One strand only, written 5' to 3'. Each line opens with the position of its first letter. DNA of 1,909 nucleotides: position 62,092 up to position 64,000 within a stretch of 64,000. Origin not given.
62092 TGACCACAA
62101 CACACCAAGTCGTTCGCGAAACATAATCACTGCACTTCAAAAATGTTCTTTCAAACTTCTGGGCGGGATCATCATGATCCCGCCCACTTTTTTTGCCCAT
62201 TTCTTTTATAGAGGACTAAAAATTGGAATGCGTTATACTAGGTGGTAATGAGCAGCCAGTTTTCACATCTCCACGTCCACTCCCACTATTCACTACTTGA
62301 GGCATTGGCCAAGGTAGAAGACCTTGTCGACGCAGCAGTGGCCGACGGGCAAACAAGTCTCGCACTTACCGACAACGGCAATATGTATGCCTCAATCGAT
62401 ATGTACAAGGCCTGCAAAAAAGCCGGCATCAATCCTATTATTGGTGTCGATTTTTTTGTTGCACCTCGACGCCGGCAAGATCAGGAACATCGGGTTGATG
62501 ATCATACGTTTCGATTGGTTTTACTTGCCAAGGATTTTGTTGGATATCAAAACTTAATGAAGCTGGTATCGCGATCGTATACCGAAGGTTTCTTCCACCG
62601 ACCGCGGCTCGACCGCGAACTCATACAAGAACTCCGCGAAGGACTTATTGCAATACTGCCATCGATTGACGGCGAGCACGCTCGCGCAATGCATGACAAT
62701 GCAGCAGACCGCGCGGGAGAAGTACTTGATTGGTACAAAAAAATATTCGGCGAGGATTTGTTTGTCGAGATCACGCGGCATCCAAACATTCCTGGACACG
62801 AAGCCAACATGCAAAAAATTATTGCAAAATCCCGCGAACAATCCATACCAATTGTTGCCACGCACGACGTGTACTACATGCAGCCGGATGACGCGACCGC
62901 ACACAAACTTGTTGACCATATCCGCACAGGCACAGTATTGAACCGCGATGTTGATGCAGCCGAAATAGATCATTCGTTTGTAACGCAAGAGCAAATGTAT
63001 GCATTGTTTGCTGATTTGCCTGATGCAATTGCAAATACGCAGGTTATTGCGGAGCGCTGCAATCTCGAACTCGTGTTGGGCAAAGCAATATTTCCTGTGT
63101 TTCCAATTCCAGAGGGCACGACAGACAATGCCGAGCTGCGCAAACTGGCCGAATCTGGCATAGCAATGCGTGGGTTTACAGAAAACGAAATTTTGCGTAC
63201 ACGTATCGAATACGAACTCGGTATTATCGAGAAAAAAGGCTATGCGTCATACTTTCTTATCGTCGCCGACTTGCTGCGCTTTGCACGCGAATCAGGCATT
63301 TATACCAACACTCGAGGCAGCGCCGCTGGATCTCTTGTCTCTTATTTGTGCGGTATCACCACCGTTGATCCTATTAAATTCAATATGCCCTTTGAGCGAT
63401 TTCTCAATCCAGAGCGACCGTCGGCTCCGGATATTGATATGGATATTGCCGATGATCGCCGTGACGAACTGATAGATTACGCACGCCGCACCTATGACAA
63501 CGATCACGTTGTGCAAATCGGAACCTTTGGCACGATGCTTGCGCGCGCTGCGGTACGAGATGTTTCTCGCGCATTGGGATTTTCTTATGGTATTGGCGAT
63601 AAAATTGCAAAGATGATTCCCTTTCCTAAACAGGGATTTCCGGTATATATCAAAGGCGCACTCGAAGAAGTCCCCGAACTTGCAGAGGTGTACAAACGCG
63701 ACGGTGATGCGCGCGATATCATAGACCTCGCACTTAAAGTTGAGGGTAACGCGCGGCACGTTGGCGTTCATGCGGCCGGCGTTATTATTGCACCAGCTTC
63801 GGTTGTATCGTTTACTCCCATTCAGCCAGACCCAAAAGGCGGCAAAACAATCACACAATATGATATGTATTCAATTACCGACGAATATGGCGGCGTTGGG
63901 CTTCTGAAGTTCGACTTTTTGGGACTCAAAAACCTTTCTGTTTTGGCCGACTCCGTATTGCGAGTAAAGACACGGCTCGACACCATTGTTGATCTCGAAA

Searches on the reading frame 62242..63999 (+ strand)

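Call 75: search_protein_families(library=pfam, proteins=[window:62242-63999:+], max_evalue=0.00001)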
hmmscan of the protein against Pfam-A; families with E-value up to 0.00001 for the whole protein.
window:62242-63999:+ (586 aa): 2 families
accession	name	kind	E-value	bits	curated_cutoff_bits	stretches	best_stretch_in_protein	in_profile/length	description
PF07733.18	DNA_pol3_alpha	-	1.3e-86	290.8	23.9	1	298-561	2-260/260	Bacterial DNA polymerase III alpha NTPase domain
PF02811.25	PHP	-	7.6e-47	160.1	26.4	1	9-180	1-164/164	PHP domain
